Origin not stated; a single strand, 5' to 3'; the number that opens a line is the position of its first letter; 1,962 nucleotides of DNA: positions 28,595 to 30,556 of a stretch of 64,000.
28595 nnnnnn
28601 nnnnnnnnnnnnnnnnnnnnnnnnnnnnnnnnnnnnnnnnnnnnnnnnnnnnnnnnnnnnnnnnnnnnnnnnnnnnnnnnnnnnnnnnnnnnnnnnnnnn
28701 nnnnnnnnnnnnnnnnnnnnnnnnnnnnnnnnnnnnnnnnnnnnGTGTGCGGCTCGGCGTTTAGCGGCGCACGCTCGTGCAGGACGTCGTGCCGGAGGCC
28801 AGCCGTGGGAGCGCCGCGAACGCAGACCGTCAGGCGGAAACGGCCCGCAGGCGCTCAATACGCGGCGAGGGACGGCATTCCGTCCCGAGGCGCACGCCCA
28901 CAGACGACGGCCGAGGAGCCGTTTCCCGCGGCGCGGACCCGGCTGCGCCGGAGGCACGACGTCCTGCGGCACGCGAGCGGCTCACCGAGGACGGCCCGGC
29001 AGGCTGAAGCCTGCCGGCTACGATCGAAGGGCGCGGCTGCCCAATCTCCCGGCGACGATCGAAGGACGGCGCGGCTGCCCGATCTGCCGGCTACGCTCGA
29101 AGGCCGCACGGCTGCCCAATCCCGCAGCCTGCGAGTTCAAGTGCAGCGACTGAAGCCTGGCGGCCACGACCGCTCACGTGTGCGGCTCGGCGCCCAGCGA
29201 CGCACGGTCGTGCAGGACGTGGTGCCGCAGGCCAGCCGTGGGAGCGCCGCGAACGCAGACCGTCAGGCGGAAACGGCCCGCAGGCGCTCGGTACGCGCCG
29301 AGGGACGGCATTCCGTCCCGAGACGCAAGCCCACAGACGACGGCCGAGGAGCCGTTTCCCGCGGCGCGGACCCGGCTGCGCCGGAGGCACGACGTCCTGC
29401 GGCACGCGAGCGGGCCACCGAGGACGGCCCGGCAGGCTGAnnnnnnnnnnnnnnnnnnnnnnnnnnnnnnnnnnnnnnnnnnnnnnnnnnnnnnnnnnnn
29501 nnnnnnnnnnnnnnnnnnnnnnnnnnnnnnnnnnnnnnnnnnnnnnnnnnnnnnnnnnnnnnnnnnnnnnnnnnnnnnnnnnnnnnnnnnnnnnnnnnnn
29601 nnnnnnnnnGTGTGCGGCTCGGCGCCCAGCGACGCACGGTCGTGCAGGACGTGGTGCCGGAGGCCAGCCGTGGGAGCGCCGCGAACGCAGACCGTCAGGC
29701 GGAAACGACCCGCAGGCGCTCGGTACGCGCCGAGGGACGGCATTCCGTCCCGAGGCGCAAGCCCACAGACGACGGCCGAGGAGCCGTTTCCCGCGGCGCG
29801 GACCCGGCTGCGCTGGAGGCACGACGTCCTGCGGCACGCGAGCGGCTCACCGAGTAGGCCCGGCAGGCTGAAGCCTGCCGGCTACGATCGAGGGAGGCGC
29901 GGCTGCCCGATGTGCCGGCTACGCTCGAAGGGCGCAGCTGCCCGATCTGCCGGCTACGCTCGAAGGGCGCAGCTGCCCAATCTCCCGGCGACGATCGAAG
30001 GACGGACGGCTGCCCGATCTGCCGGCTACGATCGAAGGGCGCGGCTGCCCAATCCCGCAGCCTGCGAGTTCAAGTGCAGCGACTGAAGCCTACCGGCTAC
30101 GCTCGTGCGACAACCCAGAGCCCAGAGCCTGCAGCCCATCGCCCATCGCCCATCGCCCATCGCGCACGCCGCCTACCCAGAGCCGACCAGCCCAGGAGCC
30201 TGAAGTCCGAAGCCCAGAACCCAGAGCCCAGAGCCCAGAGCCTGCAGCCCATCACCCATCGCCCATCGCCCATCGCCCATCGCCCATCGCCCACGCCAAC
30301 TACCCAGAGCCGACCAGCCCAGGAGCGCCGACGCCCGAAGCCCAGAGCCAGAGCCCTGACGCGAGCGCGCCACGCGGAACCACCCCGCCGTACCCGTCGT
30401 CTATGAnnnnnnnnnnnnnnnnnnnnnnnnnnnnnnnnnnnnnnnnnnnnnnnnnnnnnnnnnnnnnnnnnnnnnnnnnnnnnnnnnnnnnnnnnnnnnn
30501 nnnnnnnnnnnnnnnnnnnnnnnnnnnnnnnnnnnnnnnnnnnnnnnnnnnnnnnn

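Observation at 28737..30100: Triple tandem array of a ~432-bp composite non-coding element abutting the CRISPR trailer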

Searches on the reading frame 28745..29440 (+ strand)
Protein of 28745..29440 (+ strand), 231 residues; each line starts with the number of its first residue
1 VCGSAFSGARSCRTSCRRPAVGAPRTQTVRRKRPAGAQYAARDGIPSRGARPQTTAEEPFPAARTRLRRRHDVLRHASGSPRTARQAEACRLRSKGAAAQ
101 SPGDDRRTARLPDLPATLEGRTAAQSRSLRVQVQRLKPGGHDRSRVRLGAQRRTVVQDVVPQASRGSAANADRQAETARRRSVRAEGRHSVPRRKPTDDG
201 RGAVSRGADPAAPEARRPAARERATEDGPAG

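Call 32: search_protein_families(library=pfam, proteins=[window:28745-29440:+], max_evalue=1)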
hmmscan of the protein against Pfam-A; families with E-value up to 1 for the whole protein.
window:28745-29440:+ (231 aa): 0 families

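Call 36: find_homologous_proteins(query=window:28745-29440:+, max_evalue=0.01)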
Query window:28745-29440:+ (231 aa): 1 proteins with E <= 0.01 among 8000 candidates.
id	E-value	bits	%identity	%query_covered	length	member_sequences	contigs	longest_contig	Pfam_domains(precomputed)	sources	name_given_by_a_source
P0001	1.9e-113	396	98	89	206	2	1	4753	-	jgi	-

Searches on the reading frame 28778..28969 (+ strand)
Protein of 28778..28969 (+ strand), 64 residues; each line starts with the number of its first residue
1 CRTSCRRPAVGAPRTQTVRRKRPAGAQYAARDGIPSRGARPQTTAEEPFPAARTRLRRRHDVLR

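Call 63: search_protein_representatives(protein=window:28778-28969:+)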
Query: 64 residues. Proteins with E-value up to 0.001 (for the whole library): 2; up to 1e-10: 1; up to 1e-30: 0. The best 2 are listed.
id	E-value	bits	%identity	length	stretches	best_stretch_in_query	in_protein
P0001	6.6e-25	102.1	100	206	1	10-64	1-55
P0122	2.2e-05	40.8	37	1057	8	21-50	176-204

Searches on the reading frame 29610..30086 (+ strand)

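Call 32: search_protein_families(library=pfam, proteins=[window:29610-30086:+], max_evalue=1)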
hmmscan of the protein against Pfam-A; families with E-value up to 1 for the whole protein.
window:29610-30086:+ (158 aa): 1 family
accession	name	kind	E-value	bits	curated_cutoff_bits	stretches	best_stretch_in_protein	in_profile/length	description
PF02822.19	Antistasin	-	0.88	10.6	21.2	1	89-103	11-25/26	Antistasin family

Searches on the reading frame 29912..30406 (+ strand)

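Call 32: search_protein_families(library=pfam, proteins=[window:29912-30406:+], max_evalue=1)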
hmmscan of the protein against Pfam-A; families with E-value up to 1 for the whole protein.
window:29912-30406:+ (164 aa): 2 families
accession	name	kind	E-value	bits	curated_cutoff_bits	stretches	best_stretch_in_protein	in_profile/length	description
PF14447.12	Prok-RING_4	-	0.014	15.8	27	0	31-40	30-39/46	Prokaryotic RING finger family 4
PF13920.12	zf-C3HC4_3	-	0.13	12.5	27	0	7-15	36-44/49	Zinc finger, C3HC4 type (RING finger)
